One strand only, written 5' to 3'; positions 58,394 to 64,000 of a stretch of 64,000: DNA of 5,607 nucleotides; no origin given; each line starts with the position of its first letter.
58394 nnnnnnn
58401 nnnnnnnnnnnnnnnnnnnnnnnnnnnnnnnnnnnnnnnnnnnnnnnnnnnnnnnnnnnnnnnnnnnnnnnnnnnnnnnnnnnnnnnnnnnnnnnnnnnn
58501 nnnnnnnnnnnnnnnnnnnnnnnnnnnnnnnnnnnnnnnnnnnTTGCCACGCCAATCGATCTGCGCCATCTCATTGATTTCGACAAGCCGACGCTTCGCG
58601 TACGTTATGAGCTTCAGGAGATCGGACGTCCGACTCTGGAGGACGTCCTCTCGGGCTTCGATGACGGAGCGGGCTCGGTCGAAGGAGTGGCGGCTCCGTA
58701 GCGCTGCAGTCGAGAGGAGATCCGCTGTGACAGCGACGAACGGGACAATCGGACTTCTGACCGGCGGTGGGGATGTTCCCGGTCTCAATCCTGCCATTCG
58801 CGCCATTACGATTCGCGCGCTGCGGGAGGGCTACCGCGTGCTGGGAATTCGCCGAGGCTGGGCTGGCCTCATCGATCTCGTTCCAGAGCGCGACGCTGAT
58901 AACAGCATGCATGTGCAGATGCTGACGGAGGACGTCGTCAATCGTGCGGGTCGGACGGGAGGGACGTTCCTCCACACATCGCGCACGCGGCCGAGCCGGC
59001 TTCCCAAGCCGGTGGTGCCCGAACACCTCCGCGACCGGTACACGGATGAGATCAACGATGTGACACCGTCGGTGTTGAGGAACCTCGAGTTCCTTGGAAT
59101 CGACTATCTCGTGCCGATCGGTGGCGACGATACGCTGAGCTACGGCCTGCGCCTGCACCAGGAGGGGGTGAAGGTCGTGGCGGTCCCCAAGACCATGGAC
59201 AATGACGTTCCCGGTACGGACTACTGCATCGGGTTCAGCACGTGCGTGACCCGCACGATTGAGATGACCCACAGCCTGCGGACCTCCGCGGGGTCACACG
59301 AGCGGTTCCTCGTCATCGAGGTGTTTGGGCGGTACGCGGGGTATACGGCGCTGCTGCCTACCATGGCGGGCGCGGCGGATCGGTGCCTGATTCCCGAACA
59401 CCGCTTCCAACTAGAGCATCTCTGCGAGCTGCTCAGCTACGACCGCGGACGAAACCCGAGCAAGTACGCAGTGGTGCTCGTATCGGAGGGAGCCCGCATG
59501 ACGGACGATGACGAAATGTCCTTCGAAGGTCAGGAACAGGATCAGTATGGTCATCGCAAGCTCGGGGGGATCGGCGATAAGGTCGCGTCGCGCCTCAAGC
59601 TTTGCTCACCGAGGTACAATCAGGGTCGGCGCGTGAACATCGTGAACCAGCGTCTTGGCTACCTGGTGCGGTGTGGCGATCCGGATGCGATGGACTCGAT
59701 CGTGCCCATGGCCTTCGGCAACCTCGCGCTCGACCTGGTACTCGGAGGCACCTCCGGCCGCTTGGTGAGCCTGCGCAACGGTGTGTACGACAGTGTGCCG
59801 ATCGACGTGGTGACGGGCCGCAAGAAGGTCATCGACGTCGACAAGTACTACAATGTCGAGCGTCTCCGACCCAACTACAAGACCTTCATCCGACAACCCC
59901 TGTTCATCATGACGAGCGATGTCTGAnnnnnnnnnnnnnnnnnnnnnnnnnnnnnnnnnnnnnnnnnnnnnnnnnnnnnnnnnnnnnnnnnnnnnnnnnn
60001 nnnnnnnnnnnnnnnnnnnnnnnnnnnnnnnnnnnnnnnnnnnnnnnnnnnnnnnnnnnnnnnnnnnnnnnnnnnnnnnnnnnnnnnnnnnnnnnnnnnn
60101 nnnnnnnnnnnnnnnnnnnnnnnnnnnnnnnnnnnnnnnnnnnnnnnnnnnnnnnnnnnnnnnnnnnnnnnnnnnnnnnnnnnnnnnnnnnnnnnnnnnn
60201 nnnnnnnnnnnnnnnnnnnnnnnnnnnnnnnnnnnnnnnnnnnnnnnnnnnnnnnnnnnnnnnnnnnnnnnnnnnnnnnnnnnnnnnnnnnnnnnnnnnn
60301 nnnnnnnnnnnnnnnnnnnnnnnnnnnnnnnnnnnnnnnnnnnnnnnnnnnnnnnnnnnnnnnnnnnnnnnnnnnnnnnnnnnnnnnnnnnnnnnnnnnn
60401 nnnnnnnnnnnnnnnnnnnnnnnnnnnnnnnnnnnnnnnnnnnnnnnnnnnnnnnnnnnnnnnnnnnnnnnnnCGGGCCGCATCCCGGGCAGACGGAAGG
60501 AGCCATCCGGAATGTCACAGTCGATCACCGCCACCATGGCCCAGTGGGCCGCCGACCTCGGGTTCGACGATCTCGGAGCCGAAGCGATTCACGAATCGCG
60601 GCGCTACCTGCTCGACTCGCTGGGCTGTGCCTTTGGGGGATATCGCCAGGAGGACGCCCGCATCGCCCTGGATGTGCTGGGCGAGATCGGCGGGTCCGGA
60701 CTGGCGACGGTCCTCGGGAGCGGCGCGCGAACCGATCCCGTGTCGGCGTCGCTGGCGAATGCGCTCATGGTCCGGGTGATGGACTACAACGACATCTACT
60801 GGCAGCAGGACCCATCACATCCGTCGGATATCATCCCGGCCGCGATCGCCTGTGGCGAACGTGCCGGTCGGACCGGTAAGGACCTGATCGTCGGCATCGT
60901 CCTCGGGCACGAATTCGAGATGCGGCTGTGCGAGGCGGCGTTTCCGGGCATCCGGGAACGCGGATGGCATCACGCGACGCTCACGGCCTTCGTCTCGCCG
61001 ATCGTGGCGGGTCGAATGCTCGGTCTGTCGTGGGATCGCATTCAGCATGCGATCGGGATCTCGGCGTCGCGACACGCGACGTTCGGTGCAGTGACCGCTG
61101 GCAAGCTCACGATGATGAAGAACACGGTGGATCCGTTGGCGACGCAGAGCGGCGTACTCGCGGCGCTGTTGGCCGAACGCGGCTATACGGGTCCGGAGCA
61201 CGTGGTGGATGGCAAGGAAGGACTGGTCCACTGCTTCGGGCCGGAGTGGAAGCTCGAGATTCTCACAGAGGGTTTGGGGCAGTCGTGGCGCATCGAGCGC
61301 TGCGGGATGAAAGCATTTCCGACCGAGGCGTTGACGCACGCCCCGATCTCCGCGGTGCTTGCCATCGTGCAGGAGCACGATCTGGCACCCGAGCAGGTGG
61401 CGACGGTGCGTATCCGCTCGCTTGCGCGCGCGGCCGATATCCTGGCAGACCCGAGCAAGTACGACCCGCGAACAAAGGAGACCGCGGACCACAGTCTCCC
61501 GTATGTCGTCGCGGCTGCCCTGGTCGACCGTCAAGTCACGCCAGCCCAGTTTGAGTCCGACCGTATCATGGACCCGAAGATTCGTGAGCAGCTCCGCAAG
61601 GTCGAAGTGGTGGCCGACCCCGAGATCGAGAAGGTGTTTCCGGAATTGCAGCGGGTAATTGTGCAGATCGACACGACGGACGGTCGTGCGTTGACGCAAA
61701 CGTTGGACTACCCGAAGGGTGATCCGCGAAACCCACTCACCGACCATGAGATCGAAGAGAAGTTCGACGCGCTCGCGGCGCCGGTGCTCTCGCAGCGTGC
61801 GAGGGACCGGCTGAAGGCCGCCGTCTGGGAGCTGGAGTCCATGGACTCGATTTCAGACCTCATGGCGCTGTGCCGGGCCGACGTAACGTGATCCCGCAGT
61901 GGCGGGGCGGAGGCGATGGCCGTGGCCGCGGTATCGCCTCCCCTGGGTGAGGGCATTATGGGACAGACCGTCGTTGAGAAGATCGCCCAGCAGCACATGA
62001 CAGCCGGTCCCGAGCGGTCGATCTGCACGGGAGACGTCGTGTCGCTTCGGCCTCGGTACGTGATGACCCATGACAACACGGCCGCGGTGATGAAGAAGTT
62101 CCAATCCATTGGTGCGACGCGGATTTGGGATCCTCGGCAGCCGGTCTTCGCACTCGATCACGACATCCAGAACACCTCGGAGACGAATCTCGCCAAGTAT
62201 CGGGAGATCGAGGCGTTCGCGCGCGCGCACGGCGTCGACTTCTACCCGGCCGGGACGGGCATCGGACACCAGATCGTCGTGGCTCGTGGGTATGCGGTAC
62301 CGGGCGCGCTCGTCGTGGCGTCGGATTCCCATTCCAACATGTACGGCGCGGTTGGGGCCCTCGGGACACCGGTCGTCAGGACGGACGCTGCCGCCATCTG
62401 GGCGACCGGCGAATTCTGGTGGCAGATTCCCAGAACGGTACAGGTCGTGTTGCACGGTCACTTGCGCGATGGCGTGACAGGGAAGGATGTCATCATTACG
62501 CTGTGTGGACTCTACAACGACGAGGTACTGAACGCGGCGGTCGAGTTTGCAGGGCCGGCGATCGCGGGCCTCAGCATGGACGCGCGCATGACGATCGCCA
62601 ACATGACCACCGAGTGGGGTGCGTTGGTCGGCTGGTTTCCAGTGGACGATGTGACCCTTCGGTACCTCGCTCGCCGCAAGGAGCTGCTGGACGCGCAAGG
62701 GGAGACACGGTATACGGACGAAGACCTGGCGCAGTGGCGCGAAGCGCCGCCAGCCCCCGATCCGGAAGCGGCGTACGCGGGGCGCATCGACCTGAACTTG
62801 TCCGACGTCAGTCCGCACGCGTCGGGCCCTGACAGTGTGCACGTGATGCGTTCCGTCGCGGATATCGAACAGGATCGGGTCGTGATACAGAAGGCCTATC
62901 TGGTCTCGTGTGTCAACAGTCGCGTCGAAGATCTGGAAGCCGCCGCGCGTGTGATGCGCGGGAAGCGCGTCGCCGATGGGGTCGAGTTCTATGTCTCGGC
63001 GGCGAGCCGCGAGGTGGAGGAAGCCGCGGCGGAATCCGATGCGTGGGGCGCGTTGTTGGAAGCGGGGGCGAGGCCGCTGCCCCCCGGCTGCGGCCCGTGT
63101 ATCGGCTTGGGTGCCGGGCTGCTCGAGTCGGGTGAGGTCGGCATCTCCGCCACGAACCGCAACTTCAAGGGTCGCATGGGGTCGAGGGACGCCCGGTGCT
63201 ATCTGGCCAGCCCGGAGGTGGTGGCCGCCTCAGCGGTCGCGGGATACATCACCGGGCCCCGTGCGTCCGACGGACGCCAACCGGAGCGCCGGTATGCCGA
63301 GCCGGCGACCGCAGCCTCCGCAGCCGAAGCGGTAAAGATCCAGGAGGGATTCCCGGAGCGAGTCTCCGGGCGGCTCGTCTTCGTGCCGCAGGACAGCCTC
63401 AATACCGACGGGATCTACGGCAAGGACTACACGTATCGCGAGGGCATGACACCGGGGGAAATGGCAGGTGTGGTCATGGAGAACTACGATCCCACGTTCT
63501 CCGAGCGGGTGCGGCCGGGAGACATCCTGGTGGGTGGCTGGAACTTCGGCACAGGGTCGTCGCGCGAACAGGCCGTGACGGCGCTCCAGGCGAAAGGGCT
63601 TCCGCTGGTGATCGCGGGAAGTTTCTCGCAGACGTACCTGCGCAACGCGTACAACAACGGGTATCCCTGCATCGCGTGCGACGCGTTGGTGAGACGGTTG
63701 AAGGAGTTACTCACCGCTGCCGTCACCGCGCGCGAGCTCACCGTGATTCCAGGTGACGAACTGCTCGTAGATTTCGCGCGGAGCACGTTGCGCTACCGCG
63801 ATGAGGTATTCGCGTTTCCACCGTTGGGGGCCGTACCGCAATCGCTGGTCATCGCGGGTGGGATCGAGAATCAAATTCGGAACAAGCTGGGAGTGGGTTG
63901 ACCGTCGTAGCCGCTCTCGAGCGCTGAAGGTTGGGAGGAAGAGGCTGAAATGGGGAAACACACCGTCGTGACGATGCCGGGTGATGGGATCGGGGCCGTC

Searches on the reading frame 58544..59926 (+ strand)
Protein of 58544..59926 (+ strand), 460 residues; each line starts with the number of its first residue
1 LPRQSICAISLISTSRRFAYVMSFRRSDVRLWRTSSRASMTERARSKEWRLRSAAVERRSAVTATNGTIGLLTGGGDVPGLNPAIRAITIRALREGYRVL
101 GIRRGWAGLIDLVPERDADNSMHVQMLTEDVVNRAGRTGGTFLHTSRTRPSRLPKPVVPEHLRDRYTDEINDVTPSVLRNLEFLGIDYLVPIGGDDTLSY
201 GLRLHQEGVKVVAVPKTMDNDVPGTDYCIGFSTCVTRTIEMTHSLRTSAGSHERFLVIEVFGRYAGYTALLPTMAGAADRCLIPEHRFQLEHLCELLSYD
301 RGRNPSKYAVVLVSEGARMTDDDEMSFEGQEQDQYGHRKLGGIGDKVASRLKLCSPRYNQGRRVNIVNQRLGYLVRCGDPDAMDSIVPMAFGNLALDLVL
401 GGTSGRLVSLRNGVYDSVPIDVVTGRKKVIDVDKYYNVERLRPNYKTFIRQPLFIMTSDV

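Call 61: search_protein_families(library=pfam, proteins=[window:58544-59926:+], max_evalue=0.00001)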
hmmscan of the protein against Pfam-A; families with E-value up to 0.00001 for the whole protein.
window:58544-59926:+ (460 aa): 1 family
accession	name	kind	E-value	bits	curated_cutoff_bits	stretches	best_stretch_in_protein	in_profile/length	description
PF00365.25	PFK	-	9.3e-68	229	30.9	1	69-398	2-276/277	Phosphofructokinase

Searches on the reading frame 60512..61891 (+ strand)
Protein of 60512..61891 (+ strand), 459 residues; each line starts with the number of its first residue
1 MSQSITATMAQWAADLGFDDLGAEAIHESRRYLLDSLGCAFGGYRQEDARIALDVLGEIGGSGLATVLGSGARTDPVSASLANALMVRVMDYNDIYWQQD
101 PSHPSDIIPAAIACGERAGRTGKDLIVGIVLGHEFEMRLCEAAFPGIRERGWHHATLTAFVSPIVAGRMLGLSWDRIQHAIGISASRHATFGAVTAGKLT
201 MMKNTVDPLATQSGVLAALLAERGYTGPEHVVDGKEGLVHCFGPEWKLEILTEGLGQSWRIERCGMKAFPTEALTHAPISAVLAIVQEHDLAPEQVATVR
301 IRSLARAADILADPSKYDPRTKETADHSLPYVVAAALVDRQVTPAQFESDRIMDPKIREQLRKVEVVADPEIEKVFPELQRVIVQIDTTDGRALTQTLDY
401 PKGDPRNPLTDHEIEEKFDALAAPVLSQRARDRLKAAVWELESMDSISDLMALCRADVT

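Call 61: search_protein_families(library=pfam, proteins=[window:60512-61891:+], max_evalue=0.00001)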
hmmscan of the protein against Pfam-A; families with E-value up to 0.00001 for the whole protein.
window:60512-61891:+ (459 aa): 2 families
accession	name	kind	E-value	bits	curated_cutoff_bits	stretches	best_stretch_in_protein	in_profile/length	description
PF03972.19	MmgE_PrpD_N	-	6.2e-69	232.4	32.1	1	8-247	2-240/244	MmgE/PrpD N-terminal domain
PF19305.4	MmgE_PrpD_C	-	2.8e-47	161.2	32.1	1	269-440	1-170/173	MmgE/PrpD C-terminal domain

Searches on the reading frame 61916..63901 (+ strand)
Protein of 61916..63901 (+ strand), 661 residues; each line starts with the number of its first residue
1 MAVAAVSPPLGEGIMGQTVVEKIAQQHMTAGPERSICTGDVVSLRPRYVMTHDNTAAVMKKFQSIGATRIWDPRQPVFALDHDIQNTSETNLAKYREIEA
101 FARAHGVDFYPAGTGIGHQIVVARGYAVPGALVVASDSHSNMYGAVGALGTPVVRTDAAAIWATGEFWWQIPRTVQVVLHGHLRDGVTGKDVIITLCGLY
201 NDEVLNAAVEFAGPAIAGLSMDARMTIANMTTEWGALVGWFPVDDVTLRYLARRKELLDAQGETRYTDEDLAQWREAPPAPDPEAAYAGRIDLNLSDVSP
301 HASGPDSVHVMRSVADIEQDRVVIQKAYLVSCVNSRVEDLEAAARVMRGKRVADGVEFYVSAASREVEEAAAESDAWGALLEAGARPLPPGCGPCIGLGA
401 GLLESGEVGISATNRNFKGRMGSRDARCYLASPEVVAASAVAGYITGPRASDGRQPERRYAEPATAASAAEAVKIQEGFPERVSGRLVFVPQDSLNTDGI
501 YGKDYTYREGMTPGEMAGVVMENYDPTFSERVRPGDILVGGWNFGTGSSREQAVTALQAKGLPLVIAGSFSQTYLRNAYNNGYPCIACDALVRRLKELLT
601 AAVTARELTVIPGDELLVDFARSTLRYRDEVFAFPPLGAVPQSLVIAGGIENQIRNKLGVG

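Call 61: search_protein_families(library=pfam, proteins=[window:61916-63901:+], max_evalue=0.00001)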
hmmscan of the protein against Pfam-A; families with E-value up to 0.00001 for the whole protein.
window:61916-63901:+ (661 aa): 2 families
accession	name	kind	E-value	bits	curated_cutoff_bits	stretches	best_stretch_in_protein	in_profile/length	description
PF00330.25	Aconitase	-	1.1e-102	344.9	28.7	1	21-443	1-463/463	Aconitase family (aconitate hydratase)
PF00694.25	Aconitase_C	-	3.5e-14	53.7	22.8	1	468-583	14-123/131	Aconitase C-terminal domain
